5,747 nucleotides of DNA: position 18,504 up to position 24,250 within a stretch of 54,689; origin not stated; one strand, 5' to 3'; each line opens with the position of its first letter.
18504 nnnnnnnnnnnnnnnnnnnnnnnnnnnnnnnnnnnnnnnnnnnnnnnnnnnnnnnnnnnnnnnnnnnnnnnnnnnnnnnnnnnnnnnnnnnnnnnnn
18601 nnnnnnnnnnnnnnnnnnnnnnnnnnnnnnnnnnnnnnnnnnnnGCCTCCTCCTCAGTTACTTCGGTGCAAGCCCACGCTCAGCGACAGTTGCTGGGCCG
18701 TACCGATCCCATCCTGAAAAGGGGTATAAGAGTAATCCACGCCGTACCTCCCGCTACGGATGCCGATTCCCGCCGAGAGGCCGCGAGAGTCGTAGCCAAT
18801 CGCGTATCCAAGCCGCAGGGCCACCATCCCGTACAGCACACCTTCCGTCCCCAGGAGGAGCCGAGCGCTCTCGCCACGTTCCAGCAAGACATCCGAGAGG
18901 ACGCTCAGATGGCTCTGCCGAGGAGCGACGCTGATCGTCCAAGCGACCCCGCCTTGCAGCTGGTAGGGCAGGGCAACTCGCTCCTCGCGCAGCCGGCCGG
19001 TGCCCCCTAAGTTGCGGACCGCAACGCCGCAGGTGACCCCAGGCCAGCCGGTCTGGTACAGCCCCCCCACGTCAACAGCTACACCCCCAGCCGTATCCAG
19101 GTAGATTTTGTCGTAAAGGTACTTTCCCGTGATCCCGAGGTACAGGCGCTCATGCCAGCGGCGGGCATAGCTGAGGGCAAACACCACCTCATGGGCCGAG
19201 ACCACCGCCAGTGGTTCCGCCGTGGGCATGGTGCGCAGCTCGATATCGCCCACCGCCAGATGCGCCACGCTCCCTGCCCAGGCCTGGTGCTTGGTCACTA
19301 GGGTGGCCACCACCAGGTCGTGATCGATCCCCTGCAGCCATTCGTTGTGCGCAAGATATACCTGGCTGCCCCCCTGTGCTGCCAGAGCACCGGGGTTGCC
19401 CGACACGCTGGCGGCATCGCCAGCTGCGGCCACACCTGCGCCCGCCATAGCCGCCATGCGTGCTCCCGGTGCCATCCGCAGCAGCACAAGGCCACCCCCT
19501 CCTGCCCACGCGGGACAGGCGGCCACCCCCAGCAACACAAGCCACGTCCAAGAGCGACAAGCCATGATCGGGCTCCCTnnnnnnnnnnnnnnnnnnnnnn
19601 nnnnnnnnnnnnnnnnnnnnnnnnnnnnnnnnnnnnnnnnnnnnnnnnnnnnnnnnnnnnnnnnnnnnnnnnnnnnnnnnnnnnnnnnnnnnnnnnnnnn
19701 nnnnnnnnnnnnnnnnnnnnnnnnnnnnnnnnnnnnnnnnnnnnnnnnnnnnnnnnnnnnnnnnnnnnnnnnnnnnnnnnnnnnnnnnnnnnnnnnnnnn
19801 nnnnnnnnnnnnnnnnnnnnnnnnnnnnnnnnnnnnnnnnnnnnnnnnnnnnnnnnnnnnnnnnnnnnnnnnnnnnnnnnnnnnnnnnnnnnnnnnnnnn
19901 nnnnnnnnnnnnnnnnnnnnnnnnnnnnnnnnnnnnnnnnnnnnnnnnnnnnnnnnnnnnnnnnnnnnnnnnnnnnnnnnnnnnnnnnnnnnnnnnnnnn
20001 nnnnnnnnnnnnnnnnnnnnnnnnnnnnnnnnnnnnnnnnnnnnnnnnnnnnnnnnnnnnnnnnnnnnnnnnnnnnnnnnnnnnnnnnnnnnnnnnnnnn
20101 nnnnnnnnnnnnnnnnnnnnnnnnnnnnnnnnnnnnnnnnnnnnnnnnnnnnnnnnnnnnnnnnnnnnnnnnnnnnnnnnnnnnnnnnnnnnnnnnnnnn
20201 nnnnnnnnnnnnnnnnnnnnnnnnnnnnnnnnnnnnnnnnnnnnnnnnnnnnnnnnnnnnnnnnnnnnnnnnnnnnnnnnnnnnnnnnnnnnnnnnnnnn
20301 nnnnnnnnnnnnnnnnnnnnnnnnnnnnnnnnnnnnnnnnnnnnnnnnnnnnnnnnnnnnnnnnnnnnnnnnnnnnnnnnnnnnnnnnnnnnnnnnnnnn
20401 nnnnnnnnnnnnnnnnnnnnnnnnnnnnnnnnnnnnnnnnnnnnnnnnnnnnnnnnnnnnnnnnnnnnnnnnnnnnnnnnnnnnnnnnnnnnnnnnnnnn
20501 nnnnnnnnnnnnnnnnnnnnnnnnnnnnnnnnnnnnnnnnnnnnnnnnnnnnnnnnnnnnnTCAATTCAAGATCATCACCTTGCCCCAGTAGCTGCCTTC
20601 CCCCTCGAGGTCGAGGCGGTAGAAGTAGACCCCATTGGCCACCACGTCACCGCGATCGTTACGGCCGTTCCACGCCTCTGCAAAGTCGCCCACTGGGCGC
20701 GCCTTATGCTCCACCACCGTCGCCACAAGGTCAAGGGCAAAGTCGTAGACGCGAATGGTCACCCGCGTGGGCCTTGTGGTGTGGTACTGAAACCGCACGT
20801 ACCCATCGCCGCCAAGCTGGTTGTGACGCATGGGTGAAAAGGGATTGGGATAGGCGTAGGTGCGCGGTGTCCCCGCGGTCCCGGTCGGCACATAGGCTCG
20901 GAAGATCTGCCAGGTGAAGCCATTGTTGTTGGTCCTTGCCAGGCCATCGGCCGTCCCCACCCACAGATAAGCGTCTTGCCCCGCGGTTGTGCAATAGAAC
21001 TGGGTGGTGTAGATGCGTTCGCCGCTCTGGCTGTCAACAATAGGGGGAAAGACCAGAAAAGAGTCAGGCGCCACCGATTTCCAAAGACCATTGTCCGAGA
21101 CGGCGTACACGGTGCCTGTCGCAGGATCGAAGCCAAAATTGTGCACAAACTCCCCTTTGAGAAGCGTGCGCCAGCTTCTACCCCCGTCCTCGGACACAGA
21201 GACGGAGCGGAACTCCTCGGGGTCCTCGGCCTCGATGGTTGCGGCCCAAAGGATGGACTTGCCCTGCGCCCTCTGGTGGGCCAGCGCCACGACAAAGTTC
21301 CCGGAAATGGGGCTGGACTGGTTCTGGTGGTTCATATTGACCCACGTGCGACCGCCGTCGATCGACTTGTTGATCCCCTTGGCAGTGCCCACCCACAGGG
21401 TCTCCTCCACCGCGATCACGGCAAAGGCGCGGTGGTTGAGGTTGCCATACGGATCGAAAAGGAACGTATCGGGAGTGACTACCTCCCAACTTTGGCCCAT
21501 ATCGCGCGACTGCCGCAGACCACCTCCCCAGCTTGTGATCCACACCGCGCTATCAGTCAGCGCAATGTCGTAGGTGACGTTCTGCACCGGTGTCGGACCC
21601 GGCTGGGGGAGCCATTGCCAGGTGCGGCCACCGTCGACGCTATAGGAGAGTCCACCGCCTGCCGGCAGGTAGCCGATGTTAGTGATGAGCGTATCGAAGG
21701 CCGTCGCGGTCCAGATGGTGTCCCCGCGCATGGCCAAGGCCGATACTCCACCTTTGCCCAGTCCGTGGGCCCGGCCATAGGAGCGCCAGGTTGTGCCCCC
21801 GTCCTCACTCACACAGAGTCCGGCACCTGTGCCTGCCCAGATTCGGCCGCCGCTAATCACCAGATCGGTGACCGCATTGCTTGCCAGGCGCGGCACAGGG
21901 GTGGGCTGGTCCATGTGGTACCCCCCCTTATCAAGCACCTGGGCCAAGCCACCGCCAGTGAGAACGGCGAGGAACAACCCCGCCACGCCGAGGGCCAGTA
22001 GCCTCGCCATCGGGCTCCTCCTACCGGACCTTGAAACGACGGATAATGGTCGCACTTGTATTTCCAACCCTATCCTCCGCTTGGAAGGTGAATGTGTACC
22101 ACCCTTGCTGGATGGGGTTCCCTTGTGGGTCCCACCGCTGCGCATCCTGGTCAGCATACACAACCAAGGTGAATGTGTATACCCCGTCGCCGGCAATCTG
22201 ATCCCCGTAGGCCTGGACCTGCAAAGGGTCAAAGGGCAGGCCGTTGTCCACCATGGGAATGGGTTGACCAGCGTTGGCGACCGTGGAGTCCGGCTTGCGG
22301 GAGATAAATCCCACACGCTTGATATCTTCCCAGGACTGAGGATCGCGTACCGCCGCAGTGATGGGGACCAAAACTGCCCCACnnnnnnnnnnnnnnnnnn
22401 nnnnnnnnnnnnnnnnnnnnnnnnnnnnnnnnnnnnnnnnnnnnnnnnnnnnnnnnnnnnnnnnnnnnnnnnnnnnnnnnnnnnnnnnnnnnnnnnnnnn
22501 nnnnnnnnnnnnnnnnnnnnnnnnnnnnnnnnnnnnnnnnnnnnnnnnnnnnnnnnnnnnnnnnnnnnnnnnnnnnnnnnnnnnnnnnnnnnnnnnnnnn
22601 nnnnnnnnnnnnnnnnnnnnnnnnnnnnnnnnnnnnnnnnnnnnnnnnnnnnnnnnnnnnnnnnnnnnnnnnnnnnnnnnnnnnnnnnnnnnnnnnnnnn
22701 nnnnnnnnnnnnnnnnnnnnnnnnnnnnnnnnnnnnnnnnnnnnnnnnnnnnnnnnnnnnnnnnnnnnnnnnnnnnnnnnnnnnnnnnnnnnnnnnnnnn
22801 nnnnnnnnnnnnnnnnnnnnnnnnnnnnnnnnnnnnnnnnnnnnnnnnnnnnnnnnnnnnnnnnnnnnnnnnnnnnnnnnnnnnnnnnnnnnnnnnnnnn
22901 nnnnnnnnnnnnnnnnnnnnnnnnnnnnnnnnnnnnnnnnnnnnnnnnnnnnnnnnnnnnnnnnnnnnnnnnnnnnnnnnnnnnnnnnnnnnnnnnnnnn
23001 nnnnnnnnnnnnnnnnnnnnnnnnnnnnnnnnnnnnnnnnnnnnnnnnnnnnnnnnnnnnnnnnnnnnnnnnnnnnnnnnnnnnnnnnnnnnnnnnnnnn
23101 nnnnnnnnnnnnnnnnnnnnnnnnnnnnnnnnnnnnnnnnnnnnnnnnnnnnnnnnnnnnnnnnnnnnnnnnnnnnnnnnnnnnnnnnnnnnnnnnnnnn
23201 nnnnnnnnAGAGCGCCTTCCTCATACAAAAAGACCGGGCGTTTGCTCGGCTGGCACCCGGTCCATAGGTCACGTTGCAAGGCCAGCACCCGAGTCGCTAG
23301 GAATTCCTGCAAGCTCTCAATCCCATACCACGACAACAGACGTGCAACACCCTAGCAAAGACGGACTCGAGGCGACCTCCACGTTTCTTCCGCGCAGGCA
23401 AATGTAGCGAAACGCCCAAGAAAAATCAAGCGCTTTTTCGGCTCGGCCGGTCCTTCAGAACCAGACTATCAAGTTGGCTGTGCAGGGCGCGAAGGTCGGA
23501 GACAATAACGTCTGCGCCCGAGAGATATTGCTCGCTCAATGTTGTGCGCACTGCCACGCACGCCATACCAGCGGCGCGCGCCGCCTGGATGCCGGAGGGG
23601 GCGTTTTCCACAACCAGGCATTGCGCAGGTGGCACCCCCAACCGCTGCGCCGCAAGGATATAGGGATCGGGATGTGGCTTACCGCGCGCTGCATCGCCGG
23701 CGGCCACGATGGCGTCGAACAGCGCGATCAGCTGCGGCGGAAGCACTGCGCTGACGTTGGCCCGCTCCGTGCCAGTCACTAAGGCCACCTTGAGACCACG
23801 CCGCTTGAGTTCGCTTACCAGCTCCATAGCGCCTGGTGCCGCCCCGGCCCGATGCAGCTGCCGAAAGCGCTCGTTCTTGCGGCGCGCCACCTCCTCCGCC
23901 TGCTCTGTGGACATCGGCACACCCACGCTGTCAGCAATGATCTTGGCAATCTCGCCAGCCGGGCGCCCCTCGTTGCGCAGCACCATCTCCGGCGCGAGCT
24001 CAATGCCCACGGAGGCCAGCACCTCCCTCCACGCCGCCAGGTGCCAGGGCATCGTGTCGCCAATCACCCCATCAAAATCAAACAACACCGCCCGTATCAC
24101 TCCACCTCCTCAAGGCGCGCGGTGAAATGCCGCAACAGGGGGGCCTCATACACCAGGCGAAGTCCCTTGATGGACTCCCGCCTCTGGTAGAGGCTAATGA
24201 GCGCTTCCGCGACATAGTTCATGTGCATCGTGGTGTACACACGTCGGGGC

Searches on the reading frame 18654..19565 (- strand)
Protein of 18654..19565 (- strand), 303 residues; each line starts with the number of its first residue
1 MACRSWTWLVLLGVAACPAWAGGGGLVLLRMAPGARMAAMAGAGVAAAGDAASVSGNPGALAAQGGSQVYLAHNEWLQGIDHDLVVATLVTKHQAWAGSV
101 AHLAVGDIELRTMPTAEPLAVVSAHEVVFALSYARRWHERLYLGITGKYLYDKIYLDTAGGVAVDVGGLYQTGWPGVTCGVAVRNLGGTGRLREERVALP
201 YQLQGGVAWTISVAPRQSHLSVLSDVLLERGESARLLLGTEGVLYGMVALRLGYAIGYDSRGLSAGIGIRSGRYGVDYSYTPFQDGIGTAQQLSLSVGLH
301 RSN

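Call 11: search_protein_families(library=pfam, proteins=[window:18654-19565:-], max_evalue=0.001)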
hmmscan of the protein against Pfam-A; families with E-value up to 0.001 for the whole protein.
window:18654-19565:- (303 aa): 1 family
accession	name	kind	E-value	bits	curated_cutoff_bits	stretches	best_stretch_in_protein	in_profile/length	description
PF19572.5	PorV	-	2.9e-12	47.1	27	1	28-171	15-170/243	Type IX secretion system protein PorV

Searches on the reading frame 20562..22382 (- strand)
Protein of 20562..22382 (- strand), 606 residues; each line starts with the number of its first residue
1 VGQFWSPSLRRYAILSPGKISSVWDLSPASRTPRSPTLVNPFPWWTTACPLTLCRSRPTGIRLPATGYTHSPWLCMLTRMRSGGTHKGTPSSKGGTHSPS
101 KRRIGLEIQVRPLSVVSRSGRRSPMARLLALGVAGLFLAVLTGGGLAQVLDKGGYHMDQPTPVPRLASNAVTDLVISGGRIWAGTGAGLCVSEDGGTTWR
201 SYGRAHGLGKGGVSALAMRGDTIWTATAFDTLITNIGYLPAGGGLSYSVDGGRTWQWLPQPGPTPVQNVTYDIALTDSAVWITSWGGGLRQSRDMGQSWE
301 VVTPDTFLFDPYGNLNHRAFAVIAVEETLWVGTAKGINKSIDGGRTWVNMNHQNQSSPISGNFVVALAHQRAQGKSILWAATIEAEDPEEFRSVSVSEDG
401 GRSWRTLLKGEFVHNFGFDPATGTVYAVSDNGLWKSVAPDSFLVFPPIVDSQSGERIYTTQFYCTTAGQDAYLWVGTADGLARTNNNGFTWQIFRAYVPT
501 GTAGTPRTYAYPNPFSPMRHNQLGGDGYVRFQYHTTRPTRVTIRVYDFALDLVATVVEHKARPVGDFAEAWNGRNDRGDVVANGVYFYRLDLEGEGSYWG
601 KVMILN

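Call 11: search_protein_families(library=pfam, proteins=[window:20562-22382:-], max_evalue=0.001)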
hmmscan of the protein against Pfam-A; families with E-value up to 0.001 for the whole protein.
window:20562-22382:- (606 aa): 4 families
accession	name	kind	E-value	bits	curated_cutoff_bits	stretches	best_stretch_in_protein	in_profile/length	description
PF15902.12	Sortilin-Vps10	-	3.5e-06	26.5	33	1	290-418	4-121/446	Sortilin, neurotensin receptor 3,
PF13860.13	FlgD_ig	-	5.8e-06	26.6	27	1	524-587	7-70/79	FlgD Ig-like domain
PF24316.1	Tli3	-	4.3e-05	24.3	27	0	333-405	35-97/129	T6SS Tli3 immunity protein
PF02012.26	BNR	-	4.3e-05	23.3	27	0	247-256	2-11/12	BNR/Asp-box repeat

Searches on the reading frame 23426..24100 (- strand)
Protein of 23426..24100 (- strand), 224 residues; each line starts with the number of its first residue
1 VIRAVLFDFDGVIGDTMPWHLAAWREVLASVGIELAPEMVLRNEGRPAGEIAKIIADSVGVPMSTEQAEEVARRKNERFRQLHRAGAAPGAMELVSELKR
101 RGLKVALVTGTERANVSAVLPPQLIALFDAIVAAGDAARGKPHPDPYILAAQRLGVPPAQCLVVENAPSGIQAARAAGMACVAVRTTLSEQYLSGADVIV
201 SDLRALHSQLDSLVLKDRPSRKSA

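Call 11: search_protein_families(library=pfam, proteins=[window:23426-24100:-], max_evalue=0.001)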
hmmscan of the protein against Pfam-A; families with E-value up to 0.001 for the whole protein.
window:23426-24100:- (224 aa): 4 families
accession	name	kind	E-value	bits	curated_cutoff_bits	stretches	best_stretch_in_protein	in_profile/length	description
PF00702.32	Hydrolase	-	2.9e-29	103.3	26.4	1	2-178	1-191/191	haloacid dehalogenase-like hydrolase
PF13419.12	HAD_2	-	1.6e-28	100.5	23.8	1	5-184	1-178/178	Haloacid dehalogenase-like hydrolase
PF12710.13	HAD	-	1.4e-06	29.4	27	1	5-134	1-130/189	haloacid dehalogenase-like hydrolase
PF13242.12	Hydrolase_like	-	1.9e-06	28.1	22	1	139-189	2-53/75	HAD-hyrolase-like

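Call 30: search_protein_families(library=ncbifam, proteins=[window:23426-24100:-], max_evalue=0.01)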
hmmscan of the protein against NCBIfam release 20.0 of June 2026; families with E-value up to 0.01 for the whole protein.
window:23426-24100:- (224 aa): 38 families (the best 25 are shown)
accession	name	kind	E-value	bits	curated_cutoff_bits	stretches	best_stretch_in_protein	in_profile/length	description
TIGR02009.1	PGMB-YQAB-SF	subfamily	1e-45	156.2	153.35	1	2-184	1-186/186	beta-phosphoglucomutase family hydrolase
NF053653.1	InDiPhoBT2121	equivalog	2.8e-45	154.5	245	1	3-210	2-215/216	inorganic diphosphatase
TIGR01990.1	bPGM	equivalog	1.4e-34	119.7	189.4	1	2-184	1-186/187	beta-phosphoglucomutase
NF008000.0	PRK10725.1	equivalog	6.2e-31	108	215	1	4-186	7-187/188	fructose-1-phosphate/6-phosphogluconate phosphatase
NF008087.0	PRK10826.1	equivalog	1.4e-24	87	191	1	2-208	7-217/222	hexitol phosphatase HxpB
NF008610.0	PRK11587.1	equivalog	4.6e-24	85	282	1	3-207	4-204/219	sugar phosphatase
TIGR01449.2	PGP_bact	equivalog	8.2e-21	74.5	180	1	5-207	1-210/213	phosphoglycolate phosphatase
TIGR01454.1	AHBA_synth_RP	hypoth_equivalog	2.1e-18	66.7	246.65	1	5-185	1-175/205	AHBA synthesis associated protein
TIGR01509.1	HAD-SF-IA-v3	subfamily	2.7e-18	66.6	29.4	1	70-184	45-154/154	HAD-IA family hydrolase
TIGR02253.1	CTE7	subfamily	1.6e-17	64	169.75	1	1-205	1-219/221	TIGR02253 family HAD-type hydrolase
NF046057.1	bifunc_MtlD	equivalog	2.2e-17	62.7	800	1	2-185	7-192/683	bifunctional mannitol-1-phosphate dehydrogenase/phosphatase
NF009695.0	PRK13222.1-2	equivalog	3.2e-17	62.8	225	1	2-186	6-195/226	phosphoglycolate phosphatase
NF009694.0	PRK13222.1-1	equivalog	9.3e-17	61.2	415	1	89-206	114-228/252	phosphoglycolate phosphatase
NF009696.0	PRK13222.1-3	equivalog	3.5e-16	59.6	359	1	2-212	3-218/223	N-acetylmuramic acid 6-phosphate phosphatase MupP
NF009804.0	PRK13288.1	equivalog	3.2e-15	56.2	218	1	1-191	2-188/215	pyrophosphatase PpaX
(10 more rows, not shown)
